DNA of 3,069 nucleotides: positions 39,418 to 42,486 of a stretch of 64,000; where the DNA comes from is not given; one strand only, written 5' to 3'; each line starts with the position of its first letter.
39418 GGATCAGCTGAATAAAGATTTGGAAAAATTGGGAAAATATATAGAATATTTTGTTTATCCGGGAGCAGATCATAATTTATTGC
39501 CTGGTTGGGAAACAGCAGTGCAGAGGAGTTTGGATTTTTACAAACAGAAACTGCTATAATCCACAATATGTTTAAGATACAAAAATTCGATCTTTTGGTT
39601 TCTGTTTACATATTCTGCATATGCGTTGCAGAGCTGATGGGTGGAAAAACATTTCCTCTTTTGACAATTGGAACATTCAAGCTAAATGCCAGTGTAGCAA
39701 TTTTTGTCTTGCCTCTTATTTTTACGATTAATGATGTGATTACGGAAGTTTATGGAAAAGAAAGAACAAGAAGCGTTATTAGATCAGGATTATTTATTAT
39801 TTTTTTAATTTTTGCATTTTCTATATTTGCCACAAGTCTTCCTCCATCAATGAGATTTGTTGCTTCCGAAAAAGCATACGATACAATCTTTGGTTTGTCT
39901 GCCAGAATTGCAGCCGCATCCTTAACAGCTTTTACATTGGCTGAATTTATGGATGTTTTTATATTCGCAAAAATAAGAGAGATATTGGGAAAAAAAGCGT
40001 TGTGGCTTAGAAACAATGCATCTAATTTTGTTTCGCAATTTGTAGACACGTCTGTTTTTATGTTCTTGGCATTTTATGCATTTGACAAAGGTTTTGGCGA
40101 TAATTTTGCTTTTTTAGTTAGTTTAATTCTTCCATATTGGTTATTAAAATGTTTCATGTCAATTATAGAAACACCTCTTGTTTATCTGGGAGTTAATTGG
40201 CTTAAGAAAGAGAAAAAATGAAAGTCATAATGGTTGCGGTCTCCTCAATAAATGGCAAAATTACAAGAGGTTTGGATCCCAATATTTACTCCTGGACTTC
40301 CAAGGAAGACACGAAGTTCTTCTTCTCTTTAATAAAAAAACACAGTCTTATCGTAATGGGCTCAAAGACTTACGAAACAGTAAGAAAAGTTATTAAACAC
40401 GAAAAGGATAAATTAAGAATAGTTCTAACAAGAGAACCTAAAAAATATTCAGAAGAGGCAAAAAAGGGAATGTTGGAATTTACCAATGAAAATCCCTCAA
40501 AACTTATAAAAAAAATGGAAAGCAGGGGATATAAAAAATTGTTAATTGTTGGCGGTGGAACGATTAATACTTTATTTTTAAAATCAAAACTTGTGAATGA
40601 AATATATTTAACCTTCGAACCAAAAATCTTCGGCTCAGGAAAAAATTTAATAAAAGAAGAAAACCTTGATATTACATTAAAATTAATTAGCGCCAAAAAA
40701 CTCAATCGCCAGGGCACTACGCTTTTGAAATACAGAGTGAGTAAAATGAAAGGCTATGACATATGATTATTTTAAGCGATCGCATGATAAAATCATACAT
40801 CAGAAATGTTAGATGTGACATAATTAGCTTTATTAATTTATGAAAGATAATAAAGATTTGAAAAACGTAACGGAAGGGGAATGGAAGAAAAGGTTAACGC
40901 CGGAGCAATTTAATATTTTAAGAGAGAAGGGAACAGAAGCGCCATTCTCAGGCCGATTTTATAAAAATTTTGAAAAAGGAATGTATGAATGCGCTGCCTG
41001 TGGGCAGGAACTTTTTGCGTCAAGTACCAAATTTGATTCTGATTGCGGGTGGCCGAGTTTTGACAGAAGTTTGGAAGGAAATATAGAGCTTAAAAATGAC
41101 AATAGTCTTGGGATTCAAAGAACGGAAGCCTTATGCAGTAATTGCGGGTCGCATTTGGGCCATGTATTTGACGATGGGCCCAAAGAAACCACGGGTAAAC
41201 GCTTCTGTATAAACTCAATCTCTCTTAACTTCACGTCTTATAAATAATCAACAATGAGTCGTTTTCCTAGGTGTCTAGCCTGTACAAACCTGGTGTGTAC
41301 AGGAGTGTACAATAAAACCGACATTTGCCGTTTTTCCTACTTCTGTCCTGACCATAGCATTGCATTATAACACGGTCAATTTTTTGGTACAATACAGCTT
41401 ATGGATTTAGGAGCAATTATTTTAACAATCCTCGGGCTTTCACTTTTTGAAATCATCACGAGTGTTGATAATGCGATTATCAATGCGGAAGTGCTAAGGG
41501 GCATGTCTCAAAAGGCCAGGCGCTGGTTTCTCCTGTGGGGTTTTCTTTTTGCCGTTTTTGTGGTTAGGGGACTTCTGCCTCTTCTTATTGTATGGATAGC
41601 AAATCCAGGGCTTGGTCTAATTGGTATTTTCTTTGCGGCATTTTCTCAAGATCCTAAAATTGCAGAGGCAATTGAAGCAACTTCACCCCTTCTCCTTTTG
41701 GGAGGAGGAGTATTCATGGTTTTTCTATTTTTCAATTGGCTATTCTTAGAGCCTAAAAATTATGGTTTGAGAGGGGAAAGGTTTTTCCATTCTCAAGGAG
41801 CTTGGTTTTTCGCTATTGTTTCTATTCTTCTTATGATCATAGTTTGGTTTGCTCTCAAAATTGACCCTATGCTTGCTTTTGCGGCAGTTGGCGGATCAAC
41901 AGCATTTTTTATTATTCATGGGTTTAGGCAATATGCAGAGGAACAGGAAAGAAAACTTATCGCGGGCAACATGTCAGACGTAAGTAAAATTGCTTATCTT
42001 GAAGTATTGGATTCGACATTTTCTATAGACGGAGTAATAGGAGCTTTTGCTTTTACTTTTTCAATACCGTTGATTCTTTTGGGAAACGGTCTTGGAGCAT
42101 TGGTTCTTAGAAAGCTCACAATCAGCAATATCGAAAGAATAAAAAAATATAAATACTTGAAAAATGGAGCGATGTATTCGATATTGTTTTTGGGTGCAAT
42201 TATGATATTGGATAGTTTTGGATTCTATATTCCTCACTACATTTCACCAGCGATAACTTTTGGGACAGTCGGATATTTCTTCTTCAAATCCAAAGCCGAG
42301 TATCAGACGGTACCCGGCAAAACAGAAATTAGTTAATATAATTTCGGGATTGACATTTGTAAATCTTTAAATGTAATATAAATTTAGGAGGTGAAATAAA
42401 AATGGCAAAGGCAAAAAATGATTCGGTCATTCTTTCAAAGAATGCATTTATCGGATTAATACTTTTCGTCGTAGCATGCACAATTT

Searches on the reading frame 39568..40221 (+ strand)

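Call 46: search_protein_families(library=pfam, proteins=[window:39568-40221:+], max_evalue=0.01)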
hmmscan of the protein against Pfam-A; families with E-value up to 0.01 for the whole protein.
window:39568-40221:+ (217 aa): 1 family
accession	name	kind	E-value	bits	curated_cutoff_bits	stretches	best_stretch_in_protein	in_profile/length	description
PF02592.20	Vut_1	-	2e-42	145.6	27.2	1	43-207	2-151/152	Putative vitamin uptake transporter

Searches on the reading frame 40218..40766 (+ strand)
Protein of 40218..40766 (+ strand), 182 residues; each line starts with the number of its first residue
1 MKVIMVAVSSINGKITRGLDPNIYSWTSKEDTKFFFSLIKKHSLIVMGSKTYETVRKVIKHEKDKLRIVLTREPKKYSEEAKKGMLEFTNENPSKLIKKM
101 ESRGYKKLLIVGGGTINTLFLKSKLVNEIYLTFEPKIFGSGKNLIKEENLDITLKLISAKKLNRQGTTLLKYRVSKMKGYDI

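Call 46: search_protein_families(library=pfam, proteins=[window:40218-40766:+], max_evalue=0.01)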
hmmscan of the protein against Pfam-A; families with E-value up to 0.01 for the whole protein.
window:40218-40766:+ (182 aa): 2 families
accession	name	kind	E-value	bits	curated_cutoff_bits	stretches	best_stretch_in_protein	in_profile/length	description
PF01872.23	RibD_C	-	2.8e-16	60.4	24.1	1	2-163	2-192/197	RibD C-terminal domain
PF00186.24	DHFR_1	-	6.8e-09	36.1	25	1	22-132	18-114/159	Dihydrofolate reductase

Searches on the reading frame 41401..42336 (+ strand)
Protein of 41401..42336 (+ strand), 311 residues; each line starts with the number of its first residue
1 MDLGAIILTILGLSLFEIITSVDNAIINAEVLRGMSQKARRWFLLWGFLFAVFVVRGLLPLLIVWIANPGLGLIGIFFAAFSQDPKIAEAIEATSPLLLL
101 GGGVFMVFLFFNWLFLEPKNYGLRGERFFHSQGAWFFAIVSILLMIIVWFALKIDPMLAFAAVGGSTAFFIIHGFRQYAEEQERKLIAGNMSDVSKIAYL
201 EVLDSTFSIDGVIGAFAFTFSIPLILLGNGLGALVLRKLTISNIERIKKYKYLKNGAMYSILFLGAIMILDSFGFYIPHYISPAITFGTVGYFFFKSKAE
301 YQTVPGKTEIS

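Call 46: search_protein_families(library=pfam, proteins=[window:41401-42336:+], max_evalue=0.01)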
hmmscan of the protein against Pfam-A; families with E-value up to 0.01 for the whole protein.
window:41401-42336:+ (311 aa): 2 families
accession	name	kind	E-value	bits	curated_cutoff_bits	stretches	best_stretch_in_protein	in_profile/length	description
PF04332.21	DUF475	-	2.5e-42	146.1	27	1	22-297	1-286/293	Protein of unknown function (DUF475)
PF03741.22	TerC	-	8.8e-20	71.6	27.8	2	13-171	3-130/178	Integral membrane protein TerC family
